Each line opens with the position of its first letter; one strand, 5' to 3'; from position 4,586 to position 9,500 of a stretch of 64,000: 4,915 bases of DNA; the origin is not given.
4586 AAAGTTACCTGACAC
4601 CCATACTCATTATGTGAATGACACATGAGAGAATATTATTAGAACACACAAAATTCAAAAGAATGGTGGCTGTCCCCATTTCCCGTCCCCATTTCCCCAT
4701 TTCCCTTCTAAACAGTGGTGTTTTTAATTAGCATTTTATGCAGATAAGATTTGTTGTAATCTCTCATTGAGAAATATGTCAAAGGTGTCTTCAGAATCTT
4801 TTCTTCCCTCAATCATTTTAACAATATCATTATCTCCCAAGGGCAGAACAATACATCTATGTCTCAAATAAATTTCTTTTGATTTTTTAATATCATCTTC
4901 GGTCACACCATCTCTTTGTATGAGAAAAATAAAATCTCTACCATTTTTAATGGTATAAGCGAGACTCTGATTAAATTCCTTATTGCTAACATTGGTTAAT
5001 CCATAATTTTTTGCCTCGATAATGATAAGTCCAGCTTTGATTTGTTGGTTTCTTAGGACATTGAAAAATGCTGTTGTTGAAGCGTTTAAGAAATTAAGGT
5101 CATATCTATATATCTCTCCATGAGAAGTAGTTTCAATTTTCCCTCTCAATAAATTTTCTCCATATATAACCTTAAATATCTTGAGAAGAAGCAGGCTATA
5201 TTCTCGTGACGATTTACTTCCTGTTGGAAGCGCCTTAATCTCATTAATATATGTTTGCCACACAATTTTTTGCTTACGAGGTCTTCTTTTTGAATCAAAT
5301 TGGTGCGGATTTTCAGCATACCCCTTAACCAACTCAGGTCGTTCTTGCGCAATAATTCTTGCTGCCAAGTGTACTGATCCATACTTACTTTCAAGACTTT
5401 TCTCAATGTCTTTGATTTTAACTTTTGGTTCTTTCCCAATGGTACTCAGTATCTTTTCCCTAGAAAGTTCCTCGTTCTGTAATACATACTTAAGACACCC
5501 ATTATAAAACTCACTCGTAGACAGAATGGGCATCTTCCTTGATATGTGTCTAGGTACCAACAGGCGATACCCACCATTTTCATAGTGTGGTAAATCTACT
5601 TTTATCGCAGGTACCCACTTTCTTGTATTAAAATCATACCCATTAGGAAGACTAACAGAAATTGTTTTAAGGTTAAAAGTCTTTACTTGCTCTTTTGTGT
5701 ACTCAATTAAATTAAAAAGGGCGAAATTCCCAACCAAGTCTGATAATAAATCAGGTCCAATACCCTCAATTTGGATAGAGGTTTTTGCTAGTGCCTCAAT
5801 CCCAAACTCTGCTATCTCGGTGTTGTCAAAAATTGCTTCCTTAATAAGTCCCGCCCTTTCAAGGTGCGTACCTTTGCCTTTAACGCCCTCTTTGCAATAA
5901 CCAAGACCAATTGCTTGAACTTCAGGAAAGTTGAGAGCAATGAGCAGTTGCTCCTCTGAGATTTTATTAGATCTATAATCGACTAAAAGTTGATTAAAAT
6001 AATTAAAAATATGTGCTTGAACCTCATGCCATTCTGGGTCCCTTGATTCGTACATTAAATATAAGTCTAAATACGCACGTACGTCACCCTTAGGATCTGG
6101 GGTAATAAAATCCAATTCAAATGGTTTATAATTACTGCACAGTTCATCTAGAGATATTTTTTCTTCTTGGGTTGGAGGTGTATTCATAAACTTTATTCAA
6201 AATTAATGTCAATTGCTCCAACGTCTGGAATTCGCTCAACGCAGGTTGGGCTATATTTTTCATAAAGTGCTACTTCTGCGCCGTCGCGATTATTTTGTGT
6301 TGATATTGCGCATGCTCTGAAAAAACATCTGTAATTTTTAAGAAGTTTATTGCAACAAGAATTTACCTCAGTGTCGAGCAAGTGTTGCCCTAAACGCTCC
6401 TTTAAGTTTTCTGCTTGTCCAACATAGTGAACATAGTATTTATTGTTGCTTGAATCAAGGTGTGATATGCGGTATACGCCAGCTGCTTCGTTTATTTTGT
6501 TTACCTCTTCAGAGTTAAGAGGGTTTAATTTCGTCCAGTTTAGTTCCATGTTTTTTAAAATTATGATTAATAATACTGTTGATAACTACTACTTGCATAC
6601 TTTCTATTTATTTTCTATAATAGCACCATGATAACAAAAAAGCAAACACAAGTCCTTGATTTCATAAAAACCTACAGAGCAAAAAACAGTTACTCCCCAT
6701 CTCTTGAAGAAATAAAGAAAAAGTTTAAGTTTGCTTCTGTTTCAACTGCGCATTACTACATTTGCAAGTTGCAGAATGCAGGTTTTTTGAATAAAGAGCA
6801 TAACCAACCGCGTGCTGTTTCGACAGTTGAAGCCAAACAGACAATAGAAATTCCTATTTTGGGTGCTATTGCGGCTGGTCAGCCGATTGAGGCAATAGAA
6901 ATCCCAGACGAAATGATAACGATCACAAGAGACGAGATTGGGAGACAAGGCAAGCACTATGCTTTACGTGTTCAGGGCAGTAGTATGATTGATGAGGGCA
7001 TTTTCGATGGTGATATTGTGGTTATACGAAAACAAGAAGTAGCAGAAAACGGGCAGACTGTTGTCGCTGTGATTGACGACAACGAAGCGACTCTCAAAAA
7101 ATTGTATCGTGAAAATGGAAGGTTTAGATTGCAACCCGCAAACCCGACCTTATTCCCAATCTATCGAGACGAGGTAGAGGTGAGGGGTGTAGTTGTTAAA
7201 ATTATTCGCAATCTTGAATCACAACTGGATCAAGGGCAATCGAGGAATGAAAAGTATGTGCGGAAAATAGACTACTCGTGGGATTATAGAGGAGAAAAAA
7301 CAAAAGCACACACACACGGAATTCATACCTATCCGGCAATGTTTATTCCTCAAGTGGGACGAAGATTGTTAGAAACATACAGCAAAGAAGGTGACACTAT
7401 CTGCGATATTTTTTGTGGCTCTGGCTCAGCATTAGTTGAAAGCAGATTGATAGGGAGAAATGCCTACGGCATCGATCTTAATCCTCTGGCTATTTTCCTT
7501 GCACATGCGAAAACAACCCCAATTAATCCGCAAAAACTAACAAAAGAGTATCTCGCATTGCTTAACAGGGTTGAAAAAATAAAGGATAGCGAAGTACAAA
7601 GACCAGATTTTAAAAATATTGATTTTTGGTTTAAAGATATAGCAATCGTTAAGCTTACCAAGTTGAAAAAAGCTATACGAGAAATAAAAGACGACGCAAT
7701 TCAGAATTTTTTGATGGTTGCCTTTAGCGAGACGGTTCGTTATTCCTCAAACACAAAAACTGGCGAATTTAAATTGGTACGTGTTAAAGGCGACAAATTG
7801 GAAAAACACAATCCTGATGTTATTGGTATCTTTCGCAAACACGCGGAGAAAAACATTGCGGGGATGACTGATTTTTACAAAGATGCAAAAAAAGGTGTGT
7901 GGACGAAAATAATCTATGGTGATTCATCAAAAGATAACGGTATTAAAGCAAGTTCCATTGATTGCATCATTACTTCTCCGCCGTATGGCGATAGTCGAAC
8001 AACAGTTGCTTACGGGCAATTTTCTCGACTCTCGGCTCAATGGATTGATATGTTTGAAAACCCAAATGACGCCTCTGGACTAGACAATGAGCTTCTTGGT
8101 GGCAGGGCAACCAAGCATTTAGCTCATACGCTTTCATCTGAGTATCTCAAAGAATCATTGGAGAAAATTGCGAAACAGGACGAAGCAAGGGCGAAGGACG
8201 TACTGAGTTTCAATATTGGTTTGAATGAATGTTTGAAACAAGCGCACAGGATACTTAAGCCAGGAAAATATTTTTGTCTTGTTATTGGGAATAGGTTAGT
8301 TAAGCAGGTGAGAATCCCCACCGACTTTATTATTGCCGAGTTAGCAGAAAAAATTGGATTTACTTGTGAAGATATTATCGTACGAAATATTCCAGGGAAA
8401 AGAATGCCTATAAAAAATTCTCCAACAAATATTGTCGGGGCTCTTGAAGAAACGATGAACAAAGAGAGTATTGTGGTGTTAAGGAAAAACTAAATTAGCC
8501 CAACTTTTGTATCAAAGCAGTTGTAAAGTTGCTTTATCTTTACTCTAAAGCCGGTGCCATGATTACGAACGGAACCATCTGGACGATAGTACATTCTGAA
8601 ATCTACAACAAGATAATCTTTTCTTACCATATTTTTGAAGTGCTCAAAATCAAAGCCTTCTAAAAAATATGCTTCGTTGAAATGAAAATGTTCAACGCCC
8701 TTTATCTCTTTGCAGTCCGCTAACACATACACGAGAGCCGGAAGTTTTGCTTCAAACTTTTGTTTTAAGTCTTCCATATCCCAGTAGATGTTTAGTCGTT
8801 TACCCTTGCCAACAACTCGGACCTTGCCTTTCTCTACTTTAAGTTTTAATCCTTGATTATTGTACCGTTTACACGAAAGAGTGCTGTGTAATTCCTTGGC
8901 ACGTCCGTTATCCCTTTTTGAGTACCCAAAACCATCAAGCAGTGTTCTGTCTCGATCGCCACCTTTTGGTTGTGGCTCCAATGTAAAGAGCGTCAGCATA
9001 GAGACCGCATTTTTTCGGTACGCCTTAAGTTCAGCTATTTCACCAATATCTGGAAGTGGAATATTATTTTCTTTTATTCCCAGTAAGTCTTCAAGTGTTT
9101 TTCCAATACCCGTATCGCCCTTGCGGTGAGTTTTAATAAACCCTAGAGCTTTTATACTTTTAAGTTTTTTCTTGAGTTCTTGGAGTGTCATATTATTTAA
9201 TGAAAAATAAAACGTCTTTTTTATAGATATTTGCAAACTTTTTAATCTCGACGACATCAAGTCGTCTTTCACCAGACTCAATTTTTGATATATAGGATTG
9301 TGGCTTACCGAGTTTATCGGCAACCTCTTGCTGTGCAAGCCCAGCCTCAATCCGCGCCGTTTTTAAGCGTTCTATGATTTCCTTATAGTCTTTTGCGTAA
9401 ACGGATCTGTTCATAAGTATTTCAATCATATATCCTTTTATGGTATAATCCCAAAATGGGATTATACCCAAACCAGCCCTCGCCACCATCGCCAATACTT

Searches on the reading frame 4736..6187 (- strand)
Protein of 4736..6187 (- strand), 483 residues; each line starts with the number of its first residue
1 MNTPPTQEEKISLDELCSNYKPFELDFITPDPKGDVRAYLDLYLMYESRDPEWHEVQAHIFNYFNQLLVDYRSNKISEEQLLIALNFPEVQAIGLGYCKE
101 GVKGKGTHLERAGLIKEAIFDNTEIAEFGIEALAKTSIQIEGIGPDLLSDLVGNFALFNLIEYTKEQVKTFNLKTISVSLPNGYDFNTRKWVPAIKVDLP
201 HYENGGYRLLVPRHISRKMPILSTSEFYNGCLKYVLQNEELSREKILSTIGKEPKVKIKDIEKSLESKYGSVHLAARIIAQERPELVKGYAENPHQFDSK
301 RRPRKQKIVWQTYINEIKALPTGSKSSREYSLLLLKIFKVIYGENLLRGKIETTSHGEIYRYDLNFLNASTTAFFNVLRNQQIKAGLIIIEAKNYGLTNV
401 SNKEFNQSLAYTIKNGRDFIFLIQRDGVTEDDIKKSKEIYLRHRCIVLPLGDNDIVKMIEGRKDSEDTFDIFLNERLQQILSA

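Call 10: search_protein_families(library=pfam, proteins=[window:4736-6187:-], max_evalue=0.01)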
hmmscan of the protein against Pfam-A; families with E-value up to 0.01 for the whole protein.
window:4736-6187:- (483 aa): 0 families

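Call 69: search_protein_families(library=padloc, proteins=[window:4736-6187:-], max_evalue=0.01)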
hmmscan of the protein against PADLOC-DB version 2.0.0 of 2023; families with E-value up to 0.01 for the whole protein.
window:4736-6187:- (483 aa): 2 families
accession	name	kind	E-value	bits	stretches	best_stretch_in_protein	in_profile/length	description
PDLC04597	PDC-M36A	-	1.2e-24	85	1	24-460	20-431/457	-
PDLC04598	PDC-M36A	-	4.6e-05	21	1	138-233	4-101/330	-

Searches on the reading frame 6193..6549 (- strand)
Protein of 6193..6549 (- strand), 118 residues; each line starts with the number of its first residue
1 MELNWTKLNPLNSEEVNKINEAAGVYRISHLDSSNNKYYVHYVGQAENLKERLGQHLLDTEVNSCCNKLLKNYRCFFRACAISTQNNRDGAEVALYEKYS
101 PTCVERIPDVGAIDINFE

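Call 10: search_protein_families(library=pfam, proteins=[window:6193-6549:-], max_evalue=0.01)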
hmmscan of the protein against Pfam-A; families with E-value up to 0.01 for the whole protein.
window:6193-6549:- (118 aa): 2 families
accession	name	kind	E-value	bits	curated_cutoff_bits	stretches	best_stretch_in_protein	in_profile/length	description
PF01541.30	GIY-YIG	-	5.8e-06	27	22.6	1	24-77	3-48/78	GIY-YIG catalytic domain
PF20815.3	GIY_YIG_2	-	0.0028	18.1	22.4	1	17-61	11-56/153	GIY-YIG catalytic domain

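Call 69: search_protein_families(library=padloc, proteins=[window:6193-6549:-], max_evalue=0.01)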
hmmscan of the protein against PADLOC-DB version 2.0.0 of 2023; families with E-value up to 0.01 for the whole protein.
window:6193-6549:- (118 aa): 3 families
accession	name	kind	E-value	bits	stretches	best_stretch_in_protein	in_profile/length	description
PDLC04925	PDC-S14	-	6.2e-05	20.1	1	21-58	61-97/301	-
PDLC04923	PDC-S14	-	0.00013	19.2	1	22-57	70-105/320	-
PDLC04921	PDC-S14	-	0.0054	14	1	21-58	47-84/280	-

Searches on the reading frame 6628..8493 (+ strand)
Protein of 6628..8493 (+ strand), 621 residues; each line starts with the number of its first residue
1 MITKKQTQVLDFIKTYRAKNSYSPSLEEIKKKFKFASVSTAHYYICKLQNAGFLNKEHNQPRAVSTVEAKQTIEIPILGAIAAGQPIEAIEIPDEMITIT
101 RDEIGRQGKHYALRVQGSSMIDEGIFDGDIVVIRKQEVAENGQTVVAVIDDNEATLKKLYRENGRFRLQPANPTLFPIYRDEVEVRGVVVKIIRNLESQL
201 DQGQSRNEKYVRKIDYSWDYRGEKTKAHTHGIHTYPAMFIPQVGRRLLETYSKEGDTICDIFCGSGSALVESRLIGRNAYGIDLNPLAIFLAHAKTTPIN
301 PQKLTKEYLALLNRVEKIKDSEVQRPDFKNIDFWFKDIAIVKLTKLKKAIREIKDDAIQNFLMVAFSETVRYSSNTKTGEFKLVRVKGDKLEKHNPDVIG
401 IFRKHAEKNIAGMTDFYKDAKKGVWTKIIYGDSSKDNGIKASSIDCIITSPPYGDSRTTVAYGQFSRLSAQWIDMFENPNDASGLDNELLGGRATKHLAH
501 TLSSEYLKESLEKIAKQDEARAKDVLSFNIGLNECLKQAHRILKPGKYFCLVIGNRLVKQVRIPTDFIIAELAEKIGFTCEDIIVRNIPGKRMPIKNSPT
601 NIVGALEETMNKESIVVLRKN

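Call 10: search_protein_families(library=pfam, proteins=[window:6628-8493:+], max_evalue=0.01)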
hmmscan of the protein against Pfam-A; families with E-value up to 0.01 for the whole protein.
window:6628-8493:+ (621 aa): 7 families
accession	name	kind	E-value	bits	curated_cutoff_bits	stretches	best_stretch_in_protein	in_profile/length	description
PF00717.28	Peptidase_S24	-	9.2e-29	99.9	23.3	1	76-190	1-116/116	Peptidase S24-like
PF01555.25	N6_N4_Mtase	-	1.1e-20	75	26.7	2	193-286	118-213/221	DNA methylase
PF01726.22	LexA_DNA_bind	-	1.1e-10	41.6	23.7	1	2-63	4-65/65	LexA DNA binding domain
PF01170.24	UPF0020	-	1.6e-06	28.4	22.3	1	252-290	26-64/197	RMKL-like, methyltransferase domain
PF13847.12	Methyltransf_31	-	3.4e-05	24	27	1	253-354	2-98/145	Methyltransferase domain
PF02086.21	MethyltransfD12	-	0.00055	20.2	22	1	251-405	16-154/253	D12 class N6 adenine-specific DNA methyltransferase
PF06325.19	PrmA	-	0.0061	16.5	22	0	247-294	154-202/296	Ribosomal protein L11 methyltransferase (PrmA)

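Call 69: search_protein_families(library=padloc, proteins=[window:6628-8493:+], max_evalue=0.01)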
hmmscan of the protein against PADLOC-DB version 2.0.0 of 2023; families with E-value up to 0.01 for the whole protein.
window:6628-8493:+ (621 aa): 52 families (the best 25 are shown)
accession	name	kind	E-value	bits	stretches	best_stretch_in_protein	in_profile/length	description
PDLC03322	MTase_II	-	7.3e-131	435.1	1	215-620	22-442/446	Type II methyltransferase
PDLC03360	MTase_II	-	7.5e-46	155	1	217-620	24-441/441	Type II methyltransferase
PDLC03380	MTase_II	-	1.7e-42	144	3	216-305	18-107/393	Type II methyltransferase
PDLC03362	MTase_II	-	3.5e-38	129.6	1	225-589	39-411/438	Type II methyltransferase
PDLC03239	MTase_II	-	1.2e-29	101.4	1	228-584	64-400/442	Type II methyltransferase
PDLC03364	MTase_II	-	3.9e-26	89.9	1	215-599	18-366/380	Type II methyltransferase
PDLC03353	MTase_II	-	2.1e-22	77.9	2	194-286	152-240/260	Type II methyltransferase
PDLC03377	MTase_II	-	2.7e-20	70.4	1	224-500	90-370/504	Type II methyltransferase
PDLC03224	MTase_II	-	5.1e-20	69.8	2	205-454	47-307/481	Type II methyltransferase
PDLC03369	MTase_II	-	3.3e-19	67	2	225-296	110-182/532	Type II methyltransferase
PDLC03350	MTase_II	-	9.9e-19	65.9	2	420-585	51-156/312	Type II methyltransferase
PDLC03351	MTase_II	-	1.5e-18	65.1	2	232-288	124-180/348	Type II methyltransferase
PDLC03325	MTase_II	-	6.4e-16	56.1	1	226-454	63-303/426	Type II methyltransferase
PDLC03249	MTase_II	-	1e-14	52.3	1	207-319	79-203/541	Type II methyltransferase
PDLC03376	MTase_II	-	1.7e-13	48.9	1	217-289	23-91/249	Type II methyltransferase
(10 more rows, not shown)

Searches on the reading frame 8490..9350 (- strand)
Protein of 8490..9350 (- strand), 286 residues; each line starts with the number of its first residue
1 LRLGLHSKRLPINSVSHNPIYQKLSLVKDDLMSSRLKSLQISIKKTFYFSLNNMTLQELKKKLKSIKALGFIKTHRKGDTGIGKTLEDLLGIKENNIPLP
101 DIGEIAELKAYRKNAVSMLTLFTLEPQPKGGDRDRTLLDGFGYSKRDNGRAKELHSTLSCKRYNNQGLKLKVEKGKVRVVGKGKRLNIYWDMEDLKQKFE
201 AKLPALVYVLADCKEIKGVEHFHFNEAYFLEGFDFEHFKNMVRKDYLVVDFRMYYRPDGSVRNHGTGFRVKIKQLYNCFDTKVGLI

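Call 69: search_protein_families(library=padloc, proteins=[window:8490-9350:-], max_evalue=0.01)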
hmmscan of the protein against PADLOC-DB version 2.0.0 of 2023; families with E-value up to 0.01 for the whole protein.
window:8490-9350:- (286 aa): 5 families
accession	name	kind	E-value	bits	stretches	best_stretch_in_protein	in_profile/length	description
PDLC03584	REase_II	-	3.4e-23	80.4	1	54-272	169-388/405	Type II restriction enzyme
PDLC03524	REase_II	-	6.2e-21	73.3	2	54-175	4-131/260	Type II restriction enzyme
PDLC03521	REase_II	-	6.8e-21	73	1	56-283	5-244/246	Type II restriction enzyme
PDLC03305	MTase_II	-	3.5e-20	70.7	2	47-176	250-385/513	Type II methyltransferase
PDLC03424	REase_II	-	1.1e-14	52.8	1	57-267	7-217/238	Type II restriction enzyme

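Call 70: search_protein_families(library=pfam, proteins=[window:8490-9350:-], max_evalue=0.1)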
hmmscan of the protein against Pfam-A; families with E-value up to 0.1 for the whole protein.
window:8490-9350:- (286 aa): 1 family
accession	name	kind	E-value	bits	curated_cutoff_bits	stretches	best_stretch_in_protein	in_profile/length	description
PF15515.12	MvaI_BcnI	-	3.1e-53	181.6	25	1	61-277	2-225/227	MvaI/BcnI restriction endonuclease family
